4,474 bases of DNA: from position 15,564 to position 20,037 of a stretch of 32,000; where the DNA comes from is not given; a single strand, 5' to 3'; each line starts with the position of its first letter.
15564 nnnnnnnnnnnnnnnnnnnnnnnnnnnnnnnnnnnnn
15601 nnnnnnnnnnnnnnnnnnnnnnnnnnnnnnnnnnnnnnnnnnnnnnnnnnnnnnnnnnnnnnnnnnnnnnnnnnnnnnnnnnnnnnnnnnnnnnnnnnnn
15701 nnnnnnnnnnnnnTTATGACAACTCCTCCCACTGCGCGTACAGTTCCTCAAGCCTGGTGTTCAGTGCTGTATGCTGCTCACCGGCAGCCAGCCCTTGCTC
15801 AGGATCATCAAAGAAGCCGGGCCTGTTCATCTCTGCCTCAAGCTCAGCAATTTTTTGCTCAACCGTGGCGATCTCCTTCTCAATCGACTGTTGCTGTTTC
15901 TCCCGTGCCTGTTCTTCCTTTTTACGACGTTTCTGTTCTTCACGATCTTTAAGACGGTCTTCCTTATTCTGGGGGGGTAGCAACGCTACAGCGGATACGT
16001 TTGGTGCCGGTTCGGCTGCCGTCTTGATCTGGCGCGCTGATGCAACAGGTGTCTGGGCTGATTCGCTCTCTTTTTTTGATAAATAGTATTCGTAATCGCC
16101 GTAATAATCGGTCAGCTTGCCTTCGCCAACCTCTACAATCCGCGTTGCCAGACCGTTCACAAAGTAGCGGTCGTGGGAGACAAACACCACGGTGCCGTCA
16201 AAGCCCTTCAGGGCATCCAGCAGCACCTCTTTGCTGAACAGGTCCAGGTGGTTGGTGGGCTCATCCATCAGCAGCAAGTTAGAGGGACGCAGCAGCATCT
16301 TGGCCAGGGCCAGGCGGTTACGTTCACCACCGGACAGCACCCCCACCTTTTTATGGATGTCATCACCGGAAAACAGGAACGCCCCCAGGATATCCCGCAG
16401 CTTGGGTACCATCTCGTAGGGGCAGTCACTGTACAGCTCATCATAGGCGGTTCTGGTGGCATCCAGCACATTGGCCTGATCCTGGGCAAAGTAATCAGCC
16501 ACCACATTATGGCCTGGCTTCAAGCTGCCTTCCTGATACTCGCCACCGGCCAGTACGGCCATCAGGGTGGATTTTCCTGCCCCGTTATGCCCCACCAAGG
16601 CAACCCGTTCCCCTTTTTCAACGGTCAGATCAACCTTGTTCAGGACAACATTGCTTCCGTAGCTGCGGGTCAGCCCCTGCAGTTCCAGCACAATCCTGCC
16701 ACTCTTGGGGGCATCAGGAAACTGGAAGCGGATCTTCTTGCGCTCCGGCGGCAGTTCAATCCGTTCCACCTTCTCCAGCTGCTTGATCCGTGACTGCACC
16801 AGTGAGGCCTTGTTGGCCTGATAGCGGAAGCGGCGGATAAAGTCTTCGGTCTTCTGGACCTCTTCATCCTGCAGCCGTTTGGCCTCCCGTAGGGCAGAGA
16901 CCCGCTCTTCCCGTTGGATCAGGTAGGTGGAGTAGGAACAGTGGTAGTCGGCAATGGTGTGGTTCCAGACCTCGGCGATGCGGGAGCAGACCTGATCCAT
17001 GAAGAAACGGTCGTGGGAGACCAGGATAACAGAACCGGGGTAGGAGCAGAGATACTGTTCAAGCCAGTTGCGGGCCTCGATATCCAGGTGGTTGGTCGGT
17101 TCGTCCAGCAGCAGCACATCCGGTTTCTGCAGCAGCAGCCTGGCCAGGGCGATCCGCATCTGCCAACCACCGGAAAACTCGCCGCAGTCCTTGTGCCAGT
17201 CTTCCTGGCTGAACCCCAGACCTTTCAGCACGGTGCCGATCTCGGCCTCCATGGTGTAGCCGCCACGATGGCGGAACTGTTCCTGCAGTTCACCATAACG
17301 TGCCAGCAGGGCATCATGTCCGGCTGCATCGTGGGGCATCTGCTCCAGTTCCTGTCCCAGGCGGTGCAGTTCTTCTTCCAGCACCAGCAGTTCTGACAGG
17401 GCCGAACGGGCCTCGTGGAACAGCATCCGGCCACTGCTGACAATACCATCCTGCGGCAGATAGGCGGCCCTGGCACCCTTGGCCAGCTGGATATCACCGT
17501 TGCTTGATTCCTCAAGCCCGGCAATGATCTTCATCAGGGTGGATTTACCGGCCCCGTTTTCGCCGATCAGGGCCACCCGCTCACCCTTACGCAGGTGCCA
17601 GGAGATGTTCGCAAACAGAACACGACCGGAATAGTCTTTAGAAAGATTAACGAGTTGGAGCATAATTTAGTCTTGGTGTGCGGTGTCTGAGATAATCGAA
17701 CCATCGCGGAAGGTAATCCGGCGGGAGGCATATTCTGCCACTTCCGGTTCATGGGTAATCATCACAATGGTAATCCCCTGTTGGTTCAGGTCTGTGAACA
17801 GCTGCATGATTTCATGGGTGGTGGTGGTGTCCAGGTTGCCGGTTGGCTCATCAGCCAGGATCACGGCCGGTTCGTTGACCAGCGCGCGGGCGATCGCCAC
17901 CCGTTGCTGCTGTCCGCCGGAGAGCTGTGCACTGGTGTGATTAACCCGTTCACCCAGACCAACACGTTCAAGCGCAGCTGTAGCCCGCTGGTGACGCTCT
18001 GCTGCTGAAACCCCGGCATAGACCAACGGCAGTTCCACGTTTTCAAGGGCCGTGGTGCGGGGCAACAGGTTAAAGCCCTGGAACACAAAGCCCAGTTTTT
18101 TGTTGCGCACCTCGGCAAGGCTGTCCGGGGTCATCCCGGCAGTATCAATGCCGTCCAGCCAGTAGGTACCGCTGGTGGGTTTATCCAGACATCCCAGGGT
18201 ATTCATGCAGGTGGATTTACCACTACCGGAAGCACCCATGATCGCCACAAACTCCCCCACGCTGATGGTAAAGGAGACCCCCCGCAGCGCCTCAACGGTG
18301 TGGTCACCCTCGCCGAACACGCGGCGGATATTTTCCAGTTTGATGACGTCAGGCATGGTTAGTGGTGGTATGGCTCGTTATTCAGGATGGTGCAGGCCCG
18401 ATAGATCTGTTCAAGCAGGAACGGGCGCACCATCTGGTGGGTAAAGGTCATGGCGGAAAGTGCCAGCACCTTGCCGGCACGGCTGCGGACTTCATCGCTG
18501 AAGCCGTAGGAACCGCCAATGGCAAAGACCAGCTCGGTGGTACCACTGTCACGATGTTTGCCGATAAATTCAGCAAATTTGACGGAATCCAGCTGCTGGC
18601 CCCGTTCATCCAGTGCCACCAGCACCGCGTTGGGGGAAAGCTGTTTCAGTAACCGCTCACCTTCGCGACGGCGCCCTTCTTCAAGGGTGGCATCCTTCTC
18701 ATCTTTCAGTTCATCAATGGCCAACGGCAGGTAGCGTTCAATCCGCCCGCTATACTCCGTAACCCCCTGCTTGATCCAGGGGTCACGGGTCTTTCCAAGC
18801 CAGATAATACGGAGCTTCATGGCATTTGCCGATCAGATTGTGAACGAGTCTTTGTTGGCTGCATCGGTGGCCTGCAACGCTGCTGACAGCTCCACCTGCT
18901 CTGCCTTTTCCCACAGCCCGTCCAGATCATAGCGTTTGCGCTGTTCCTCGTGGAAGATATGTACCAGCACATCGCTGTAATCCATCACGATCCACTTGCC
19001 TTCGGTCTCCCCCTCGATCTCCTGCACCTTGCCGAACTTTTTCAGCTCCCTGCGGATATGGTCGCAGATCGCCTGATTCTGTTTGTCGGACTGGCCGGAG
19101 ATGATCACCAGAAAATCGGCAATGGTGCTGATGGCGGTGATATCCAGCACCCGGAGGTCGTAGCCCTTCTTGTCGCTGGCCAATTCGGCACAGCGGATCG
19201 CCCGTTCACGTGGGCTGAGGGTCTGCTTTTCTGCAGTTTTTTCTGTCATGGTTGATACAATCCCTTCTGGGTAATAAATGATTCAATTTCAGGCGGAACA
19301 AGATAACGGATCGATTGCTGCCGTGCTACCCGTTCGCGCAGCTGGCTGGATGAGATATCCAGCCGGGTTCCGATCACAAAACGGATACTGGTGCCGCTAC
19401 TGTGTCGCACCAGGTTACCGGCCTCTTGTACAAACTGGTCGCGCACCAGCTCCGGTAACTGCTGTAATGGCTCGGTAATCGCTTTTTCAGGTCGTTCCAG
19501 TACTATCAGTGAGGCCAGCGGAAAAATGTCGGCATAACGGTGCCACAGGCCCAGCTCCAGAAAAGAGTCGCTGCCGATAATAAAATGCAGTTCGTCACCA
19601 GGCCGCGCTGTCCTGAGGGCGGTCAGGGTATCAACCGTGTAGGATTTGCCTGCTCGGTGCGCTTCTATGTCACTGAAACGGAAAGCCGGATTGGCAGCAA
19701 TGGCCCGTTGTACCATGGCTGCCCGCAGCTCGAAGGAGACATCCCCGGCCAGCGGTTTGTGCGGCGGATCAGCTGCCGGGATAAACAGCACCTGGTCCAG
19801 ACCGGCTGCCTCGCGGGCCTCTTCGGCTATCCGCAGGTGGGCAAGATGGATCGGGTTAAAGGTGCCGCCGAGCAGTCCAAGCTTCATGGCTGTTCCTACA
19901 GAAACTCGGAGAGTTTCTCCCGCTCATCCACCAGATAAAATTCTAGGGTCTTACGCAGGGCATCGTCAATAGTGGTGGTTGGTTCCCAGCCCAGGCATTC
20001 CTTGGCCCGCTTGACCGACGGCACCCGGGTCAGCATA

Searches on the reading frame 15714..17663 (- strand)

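Call 29: search_protein_families(library=pfam, proteins=[window:15714-17663:-], max_evalue=0.001)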
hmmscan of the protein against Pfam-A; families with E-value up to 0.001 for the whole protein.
window:15714-17663:- (649 aa): 21 families
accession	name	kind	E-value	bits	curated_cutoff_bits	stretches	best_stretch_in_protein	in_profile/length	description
PF00005.33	ABC_tran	-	8.7e-54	182.3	25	2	18-191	2-137/137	ABC transporter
PF12848.13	ABC_tran_Xtn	-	3.2e-25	88.5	25.9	1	231-313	2-83/85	ABC transporter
PF13304.12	AAA_21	-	4.4e-17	63.5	27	1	31-61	3-45/304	AAA domain, putative AbiEii toxin, Type IV TA system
PF16326.10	ABC_tran_CTD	-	1.2e-13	51.5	32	1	585-649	4-68/69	ABC transporter C-terminal domain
PF13555.12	AAA_29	-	3.8e-09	36.6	27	0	19-44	14-39/61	P-loop containing region of AAA domain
PF02463.25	SMC_N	-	1.7e-08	34.6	40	0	353-369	26-42/220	RecF/RecN/SMC N terminal domain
PF13476.12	AAA_23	-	2.4e-06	28.8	27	0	32-47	24-39/201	AAA domain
PF01926.29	MMR_HSR1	-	7.6e-06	26.5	21.9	0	353-374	1-22/113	50S ribosome-binding GTPase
PF13481.12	AAA_25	-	1.8e-05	24.9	27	0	348-372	30-54/195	AAA domain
PF03193.22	RsgA_GTPase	-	3.2e-05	24.3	30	0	23-59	103-138/174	RsgA GTPase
PF02367.23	TsaE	-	3.2e-05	24.3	26.6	0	20-48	14-42/128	Threonylcarbamoyl adenosine biosynthesis protein TsaE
PF13191.12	AAA_16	-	7.2e-05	23.8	32.6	0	28-114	25-94/167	AAA ATPase domain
PF05729.18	NACHT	-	9.7e-05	22.7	26.7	0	29-48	2-21/167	NACHT domain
PF00006.31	ATP-synt_ab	-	0.00011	22.4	29.5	0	24-50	11-37/213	ATP synthase alpha/beta family, nucleotide-binding domain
PF05783.17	DLIC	-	0.00012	21.5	19.7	0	24-56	22-54/471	Dynein light intermediate chain (DLIC)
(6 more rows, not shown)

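Call 71: search_protein_families(library=padloc, proteins=[window:15714-17663:-], max_evalue=0.001)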
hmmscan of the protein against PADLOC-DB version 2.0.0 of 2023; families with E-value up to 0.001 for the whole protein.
window:15714-17663:- (649 aa): 30 families (the best 25 are shown)
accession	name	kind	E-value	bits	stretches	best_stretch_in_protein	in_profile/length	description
PDLC04135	mad3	-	6.4e-56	188.5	4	90-231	195-336/374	mads_3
PDLC04140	mad8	-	7.5e-20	69.7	2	9-218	8-233/314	mads_8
PDLC02980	AriA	-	2.2e-17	62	1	31-67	3-51/304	-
PDLC04164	AriA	-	6.5e-11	40.3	0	164-199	174-211/253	-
PDLC03878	NsnB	-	7.3e-09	33.8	0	31-57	25-51/345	-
PDLC03841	LeoBC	-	4e-08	30.8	0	30-78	80-108/601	-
PDLC02914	ATPase-Toprim_I-B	-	7.3e-08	30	0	20-53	18-51/443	-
PDLC04213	HEC-02A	-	1.9e-07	29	1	17-76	14-72/337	-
PDLC00290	PtuA1|PtuA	-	8.2e-07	26.7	0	31-49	27-45/414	AAA ATPase domain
PDLC00102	GajA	-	1.3e-06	25.2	0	450-506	278-335/532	AAA ATPase domain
PDLC04541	PDC-M25A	-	1.9e-06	25.3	0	30-59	24-53/380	-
PDLC04182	HEC-01A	-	2.2e-06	24.9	0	30-64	34-68/406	-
PDLC00098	GajA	-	4.6e-06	23.6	0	461-506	289-336/534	AAA ATPase domain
PDLC00075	GajA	-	6e-06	23.1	0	436-503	242-311/536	AAA ATPase domain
PDLC04175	HEC-01A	-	8.8e-06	23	0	31-60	29-58/363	-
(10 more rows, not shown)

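Call 72: search_protein_families(library=ncbifam, proteins=[window:15714-17663:-], max_evalue=0.00001)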
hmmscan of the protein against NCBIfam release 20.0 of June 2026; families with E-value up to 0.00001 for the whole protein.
window:15714-17663:- (649 aa): 190 families (the best 25 are shown)
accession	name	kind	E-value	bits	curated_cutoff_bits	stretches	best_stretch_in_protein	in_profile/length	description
NF000355.4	ribo_prot_ABC_F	equivalog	1.4e-132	443.1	380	3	2-286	3-241/499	ribosomal protection-like ABC-F family protein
NF011646.0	PRK15064.1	equivalog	5.4e-123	411.2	762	1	1-532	1-528/530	ABC-F family ATPase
NF050005.1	ABC_ATPase_Uup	equivalog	5.5e-119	398.2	900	1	2-648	4-632/636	ATP-binding cassette ATPase Uup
TIGR03719.1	ABC_ABC_ChvD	subfamily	5.1e-117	391.8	806.75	1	3-538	6-540/552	energy-dependent translational throttle protein EttA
NF008775.0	PRK11819.1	equivalog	5.9e-117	391.6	599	1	3-538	8-542/556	energy-dependent translational throttle protein EttA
NF007921.0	PRK10636.1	equivalog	2.3e-115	386.3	917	2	95-620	87-594/638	ABC transporter ATP-binding protein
NF008358.0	PRK11147.1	equivalog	1.6e-107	360.4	936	1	4-648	6-628/635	ABC transporter ATP-binding protein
NF000514.1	ABCF_OptrA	exception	9.1e-101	338.1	1450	1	4-526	23-549/655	ABC-F type ribosomal protection protein OptrA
NF000171.1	ABCF_producer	exception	2.5e-95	320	800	3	3-263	5-260/541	TlrC/CarA/OleB/SrmB family ABC-F type ribosomal protection protein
NF000168.2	ABCF_Msr_all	exception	2.4e-91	306.8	680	5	284-480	257-446/487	Msr family ABC-F type ribosomal protection protein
NF000170.2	ABCF_Vga_all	exception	3.1e-88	296.6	725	3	282-535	227-476/521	Vga family ABC-F type ribosomal protection protein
NF043038.1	ABCF_CplR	exception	4.1e-86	289.8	780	3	288-537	251-494/544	ABC-F type ribosomal protection protein CplR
NF000166.1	ABCF_CarA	exception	5.8e-80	269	1050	3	2-276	6-287/556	ABC-F type ribosomal protection protein Car(A)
NF000169.2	ABCF_Sal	exception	4.7e-78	263.2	725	3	129-451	97-440/542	Sal family ABC-F type ribosomal protection protein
NF000167.2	ABCF_Lsa_all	exception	1.8e-65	221.8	750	4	149-286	104-233/492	Lsa family ABC-F type ribosomal protection protein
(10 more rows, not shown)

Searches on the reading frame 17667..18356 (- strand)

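Call 29: search_protein_families(library=pfam, proteins=[window:17667-18356:-], max_evalue=0.001)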
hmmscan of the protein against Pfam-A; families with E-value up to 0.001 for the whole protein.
window:17667-18356:- (229 aa): 3 families
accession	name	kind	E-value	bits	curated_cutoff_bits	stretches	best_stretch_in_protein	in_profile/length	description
PF00005.33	ABC_tran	-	2.5e-34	119.3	25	1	24-172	1-136/137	ABC transporter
PF13304.12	AAA_21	-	1.8e-06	28.7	27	1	135-206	228-302/304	AAA domain, putative AbiEii toxin, Type IV TA system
PF02463.25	SMC_N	-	2.5e-05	24.2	40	0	141-213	133-208/220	RecF/RecN/SMC N terminal domain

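Call 72: search_protein_families(library=ncbifam, proteins=[window:17667-18356:-], max_evalue=0.00001)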
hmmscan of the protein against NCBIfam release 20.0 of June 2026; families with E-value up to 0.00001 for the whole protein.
window:17667-18356:- (229 aa): 188 families (the best 25 are shown)
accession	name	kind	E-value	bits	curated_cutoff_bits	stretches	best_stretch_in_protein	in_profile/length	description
NF007826.0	PRK10535.1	equivalog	1.4e-83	281.3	966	1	2-228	2-228/648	macrolide ABC transporter ATP-binding protein/permease MacB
TIGR02211.1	LolD_lipo_ex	equivalog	7.5e-69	231.6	307.75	1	4-221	1-219/221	lipoprotein-releasing ABC transporter ATP-binding protein LolD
NF038007.1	ABC_ATP_DarD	equivalog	1.3e-67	227.5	375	1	5-220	2-217/218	darobactin export ABC transporter ATP-binding protein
NF008639.0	PRK11629.1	equivalog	9e-65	218.3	360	1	5-223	7-226/234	lipoprotein-releasing ABC transporter ATP-binding protein LolD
TIGR02673.1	FtsE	equivalog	1.2e-61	208.1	264.85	1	5-217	2-211/214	cell division ATP-binding protein FtsE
TIGR03608.1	L_ocin_972_ABC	subfamily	3.4e-60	203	254.85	1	21-215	11-205/206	putative bacteriocin export ABC transporter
NF007879.0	PRK10584.1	equivalog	4.2e-60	203.3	336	1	3-221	5-224/228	putative ABC transporter ATP-binding protein YbbA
TIGR02982.1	heterocyst_DevA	subfamily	3.4e-55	187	295.8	1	4-221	1-219/220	ABC exporter ATP-binding subunit, DevA family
TIGR02314.1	ABC_MetN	equivalog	7.6e-53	179.7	499.7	1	4-214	1-211/343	methionine ABC transporter ATP-binding protein MetN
TIGR02315.1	ABC_phnC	equivalog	1.4e-52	178.6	266.1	1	4-226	1-229/243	phosphonate ABC transporter ATP-binding protein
NF007027.0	PRK09493.1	equivalog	9e-52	175.8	379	1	5-225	2-218/240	glutamine ABC transporter ATP-binding protein GlnQ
TIGR01186.1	proV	subfamily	3.1e-49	168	326.6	1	23-222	8-209/363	betaine/proline/choline family ABC transporter ATP-binding protein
TIGR04521.1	ECF_ATPase_2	equivalog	1.2e-47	162.3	330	1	5-227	1-229/279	energy-coupling factor transporter ATPase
NF040933.2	ABC_arch_GlcV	equivalog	2.6e-46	158.1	450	1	5-207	3-205/357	glucose ABC transporter ATP-binding protein GlcV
NF008428.0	PRK11264.1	equivalog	2e-45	155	406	1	19-223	14-224/250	L-cystine ABC transporter ATP-binding protein TcyN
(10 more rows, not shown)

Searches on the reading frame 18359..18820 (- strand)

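Call 29: search_protein_families(library=pfam, proteins=[window:18359-18820:-], max_evalue=0.001)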
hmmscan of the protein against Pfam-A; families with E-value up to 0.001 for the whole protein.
window:18359-18820:- (153 aa): 1 family
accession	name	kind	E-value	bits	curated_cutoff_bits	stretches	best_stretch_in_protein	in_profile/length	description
PF02590.22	SPOUT_MTase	-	1.6e-53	181.3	27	1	1-152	1-154/154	Predicted SPOUT methyltransferase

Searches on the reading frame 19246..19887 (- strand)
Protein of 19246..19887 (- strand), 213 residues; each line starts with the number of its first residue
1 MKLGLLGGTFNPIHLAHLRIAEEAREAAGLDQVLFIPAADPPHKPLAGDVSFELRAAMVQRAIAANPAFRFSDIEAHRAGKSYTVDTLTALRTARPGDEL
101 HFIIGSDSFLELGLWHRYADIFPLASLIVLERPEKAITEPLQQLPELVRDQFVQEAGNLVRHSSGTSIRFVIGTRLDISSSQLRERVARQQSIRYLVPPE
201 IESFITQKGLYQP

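Call 29: search_protein_families(library=pfam, proteins=[window:19246-19887:-], max_evalue=0.001)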
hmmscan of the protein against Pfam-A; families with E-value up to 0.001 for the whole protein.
window:19246-19887:- (213 aa): 1 family
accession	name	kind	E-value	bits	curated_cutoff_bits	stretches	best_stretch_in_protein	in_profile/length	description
PF01467.32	CTP_transf_like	-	1.6e-21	77.3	21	1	5-186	1-133/133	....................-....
